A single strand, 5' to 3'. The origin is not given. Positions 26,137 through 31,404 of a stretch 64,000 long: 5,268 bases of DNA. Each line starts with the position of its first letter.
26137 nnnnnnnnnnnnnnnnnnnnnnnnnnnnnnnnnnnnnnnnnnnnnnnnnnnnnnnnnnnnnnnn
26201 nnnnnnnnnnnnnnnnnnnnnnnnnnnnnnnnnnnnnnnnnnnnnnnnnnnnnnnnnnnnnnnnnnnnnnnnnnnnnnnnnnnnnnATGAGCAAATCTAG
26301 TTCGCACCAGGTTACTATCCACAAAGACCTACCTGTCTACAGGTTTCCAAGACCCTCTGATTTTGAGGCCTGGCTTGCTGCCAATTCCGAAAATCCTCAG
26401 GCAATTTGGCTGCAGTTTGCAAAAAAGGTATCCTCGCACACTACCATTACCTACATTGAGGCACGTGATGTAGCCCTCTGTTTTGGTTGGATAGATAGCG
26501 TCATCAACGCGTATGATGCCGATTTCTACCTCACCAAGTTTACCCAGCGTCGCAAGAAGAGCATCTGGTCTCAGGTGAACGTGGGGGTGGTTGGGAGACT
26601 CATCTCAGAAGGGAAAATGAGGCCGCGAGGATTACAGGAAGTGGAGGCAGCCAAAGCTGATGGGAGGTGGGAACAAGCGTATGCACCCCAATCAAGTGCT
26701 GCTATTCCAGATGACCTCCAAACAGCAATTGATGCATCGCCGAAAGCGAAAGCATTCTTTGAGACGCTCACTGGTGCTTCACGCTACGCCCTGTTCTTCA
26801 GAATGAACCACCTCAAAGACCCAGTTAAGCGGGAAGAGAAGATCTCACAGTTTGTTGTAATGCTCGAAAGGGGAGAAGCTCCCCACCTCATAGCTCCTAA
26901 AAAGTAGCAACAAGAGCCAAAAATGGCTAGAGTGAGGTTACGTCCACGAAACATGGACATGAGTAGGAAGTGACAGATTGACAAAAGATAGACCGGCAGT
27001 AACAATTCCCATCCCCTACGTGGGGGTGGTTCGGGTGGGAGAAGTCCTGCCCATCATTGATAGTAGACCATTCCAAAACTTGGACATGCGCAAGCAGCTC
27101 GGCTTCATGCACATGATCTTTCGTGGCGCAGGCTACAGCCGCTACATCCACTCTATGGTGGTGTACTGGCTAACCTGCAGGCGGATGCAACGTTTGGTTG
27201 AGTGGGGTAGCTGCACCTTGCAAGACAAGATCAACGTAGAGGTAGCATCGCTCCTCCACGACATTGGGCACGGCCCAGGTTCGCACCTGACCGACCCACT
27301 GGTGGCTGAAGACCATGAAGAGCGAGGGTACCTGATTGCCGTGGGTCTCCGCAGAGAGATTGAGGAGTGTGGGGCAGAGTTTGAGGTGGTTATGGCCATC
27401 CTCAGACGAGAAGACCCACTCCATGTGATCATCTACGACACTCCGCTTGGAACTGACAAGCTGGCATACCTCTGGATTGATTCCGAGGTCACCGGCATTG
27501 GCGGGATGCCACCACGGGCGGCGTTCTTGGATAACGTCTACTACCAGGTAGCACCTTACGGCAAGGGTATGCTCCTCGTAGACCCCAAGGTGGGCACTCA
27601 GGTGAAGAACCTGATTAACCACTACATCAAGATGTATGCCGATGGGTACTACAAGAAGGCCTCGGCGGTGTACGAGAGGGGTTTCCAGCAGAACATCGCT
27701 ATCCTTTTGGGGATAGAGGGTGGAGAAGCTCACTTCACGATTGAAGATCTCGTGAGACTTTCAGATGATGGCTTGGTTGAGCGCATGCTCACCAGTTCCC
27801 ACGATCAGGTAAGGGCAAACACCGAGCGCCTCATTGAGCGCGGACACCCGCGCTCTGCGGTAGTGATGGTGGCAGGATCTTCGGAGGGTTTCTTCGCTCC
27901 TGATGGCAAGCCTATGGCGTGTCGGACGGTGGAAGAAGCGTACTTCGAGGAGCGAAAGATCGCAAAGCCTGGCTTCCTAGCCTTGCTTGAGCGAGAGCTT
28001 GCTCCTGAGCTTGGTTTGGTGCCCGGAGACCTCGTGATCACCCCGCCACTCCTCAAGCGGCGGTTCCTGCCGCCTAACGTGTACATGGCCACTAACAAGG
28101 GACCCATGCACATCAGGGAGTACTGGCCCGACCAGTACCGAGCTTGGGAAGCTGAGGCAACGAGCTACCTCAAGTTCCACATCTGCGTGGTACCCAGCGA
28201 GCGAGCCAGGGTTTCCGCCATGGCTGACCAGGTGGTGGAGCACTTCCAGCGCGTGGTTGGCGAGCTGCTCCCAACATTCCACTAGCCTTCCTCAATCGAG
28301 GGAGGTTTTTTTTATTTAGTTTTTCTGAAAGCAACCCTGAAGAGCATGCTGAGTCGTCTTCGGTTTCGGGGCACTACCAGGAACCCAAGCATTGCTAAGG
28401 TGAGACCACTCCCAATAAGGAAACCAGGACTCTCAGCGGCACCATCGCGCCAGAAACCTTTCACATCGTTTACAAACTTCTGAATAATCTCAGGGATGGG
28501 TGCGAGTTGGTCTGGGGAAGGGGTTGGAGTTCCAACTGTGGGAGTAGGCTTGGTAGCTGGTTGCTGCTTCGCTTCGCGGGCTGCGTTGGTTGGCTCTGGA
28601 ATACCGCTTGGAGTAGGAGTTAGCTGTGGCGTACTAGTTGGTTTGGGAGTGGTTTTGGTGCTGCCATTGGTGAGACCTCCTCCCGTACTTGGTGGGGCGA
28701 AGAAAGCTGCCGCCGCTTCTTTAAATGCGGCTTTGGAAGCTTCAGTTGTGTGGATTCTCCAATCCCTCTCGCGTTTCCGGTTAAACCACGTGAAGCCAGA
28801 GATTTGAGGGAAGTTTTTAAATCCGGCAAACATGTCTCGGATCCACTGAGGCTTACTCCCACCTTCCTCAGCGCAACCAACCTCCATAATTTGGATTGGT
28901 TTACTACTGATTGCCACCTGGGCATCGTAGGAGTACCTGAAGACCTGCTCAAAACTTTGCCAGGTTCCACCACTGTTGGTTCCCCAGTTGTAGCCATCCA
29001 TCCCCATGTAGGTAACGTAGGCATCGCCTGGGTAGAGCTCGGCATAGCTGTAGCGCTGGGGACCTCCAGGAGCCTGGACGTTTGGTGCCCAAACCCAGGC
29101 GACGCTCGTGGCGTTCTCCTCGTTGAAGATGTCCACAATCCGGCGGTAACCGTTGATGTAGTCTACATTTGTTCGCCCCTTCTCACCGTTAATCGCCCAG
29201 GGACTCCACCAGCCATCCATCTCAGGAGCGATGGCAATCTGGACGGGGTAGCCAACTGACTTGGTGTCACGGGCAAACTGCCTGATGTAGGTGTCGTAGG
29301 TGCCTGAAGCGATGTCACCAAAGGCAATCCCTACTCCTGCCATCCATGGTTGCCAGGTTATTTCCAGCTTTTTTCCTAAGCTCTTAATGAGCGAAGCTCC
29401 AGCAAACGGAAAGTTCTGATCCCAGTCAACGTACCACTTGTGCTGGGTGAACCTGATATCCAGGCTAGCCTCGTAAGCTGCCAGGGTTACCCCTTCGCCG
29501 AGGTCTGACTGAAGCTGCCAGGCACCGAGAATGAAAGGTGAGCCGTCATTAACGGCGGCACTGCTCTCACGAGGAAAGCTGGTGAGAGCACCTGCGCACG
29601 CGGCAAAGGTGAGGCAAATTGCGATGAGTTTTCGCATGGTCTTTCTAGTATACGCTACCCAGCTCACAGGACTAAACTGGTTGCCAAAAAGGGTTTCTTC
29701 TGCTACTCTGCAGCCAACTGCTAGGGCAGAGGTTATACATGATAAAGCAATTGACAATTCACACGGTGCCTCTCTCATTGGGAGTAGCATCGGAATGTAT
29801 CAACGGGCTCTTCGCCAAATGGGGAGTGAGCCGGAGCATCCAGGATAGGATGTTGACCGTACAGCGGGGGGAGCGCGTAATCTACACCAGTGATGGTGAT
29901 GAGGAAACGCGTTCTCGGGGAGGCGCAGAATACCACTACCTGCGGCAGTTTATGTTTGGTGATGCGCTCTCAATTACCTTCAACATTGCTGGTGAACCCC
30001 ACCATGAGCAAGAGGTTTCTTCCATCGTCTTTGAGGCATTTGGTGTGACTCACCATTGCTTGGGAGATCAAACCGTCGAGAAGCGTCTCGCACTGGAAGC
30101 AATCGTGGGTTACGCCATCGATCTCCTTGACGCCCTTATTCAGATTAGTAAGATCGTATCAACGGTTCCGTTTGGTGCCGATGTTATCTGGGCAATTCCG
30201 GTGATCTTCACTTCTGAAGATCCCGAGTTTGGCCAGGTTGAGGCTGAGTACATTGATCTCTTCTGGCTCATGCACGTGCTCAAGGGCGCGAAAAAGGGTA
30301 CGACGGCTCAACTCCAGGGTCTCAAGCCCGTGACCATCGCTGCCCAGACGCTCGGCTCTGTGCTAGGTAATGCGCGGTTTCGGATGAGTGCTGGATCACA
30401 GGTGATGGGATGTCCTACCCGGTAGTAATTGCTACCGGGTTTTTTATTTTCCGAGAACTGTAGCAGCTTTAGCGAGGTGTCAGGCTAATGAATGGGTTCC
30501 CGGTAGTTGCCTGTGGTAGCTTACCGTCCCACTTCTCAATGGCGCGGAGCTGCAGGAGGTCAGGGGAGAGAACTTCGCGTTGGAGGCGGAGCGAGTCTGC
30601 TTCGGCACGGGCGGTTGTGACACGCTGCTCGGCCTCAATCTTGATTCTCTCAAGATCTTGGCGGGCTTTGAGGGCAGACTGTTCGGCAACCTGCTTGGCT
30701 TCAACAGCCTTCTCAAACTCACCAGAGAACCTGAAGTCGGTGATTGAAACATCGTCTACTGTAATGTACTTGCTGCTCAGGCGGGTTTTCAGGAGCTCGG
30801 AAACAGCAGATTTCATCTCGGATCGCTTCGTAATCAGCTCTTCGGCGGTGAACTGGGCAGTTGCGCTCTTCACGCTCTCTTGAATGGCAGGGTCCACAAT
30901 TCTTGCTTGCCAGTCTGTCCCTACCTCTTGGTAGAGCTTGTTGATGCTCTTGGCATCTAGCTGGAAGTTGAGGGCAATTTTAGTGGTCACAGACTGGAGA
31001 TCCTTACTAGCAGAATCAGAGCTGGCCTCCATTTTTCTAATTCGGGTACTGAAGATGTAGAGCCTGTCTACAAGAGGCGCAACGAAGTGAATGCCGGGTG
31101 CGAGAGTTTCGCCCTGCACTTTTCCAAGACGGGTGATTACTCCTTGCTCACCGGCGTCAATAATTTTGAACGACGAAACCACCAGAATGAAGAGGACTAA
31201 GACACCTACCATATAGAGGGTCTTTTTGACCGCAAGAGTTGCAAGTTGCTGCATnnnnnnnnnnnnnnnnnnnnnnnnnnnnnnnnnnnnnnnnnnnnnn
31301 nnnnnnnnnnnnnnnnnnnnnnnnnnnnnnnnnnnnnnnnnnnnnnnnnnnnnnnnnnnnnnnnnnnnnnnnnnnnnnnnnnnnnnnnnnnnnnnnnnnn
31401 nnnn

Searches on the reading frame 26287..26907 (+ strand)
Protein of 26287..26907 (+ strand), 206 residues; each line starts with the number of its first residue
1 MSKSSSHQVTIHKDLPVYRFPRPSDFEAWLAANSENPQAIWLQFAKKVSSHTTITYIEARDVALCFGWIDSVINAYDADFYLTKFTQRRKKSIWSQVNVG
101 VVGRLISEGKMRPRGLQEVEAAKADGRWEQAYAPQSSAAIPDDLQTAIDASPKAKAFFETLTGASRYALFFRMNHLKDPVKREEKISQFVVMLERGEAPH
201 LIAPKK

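Call 72: search_protein_families(library=pfam, proteins=[window:26287-26907:+], max_evalue=0.001)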
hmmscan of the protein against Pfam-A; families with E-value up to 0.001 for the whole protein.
window:26287-26907:+ (206 aa): 1 family
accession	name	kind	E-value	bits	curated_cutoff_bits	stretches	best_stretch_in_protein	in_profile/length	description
PF13376.11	OmdA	-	2.9e-15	56.4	25.6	1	138-196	2-60/60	Bacteriocin-protection, YdeI or OmpD-Associated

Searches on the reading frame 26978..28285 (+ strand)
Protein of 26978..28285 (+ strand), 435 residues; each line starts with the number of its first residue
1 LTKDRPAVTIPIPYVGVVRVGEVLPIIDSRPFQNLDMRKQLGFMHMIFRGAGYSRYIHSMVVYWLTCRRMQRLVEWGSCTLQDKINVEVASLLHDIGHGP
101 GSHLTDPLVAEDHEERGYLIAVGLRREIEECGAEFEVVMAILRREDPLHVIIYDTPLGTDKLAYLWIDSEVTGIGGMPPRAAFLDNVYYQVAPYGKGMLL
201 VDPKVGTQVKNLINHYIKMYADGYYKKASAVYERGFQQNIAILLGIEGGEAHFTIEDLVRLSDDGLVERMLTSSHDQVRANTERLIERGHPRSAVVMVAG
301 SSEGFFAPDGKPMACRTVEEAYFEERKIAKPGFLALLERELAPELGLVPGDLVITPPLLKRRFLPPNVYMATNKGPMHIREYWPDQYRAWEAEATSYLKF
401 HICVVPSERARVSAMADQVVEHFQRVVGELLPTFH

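Call 28: search_protein_families(library=pfam, proteins=[window:26978-28285:+], max_evalue=0.001)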
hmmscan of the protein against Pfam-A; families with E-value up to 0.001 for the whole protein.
window:26978-28285:+ (435 aa): 1 family
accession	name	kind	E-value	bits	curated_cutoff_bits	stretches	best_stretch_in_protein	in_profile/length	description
PF01966.28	HD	-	3.2e-05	24.6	22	1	75-130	20-75/116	HD domain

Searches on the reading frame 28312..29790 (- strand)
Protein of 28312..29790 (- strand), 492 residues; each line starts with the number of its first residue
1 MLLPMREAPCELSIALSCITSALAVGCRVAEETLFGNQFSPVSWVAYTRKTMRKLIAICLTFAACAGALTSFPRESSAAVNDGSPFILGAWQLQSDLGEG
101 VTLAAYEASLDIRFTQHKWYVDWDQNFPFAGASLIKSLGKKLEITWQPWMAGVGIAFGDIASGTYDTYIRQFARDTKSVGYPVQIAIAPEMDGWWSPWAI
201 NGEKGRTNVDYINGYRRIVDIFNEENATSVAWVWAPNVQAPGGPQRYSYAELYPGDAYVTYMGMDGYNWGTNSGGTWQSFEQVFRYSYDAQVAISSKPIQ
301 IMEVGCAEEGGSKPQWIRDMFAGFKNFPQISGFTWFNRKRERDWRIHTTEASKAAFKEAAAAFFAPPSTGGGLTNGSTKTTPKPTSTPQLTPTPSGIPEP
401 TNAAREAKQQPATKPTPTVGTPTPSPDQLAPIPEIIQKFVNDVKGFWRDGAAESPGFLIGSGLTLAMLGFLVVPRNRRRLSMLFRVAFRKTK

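Call 28: search_protein_families(library=pfam, proteins=[window:28312-29790:-], max_evalue=0.001)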
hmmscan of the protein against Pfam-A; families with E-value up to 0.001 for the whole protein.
window:28312-29790:- (492 aa): 1 family
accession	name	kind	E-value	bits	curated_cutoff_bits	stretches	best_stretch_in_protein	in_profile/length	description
PF02156.21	Glyco_hydro_26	-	1.4e-05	25.1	20.2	1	176-284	146-245/311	Glycosyl hydrolase family 26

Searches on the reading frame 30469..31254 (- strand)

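Call 72: search_protein_families(library=pfam, proteins=[window:30469-31254:-], max_evalue=0.001)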
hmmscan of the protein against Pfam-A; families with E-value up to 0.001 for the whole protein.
window:30469-31254:- (261 aa): 1 family
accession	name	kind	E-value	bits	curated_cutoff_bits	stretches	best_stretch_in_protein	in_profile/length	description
PF01145.31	Band_7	-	3e-37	128.8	23.6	1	30-219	1-176/176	SPFH domain / Band 7 family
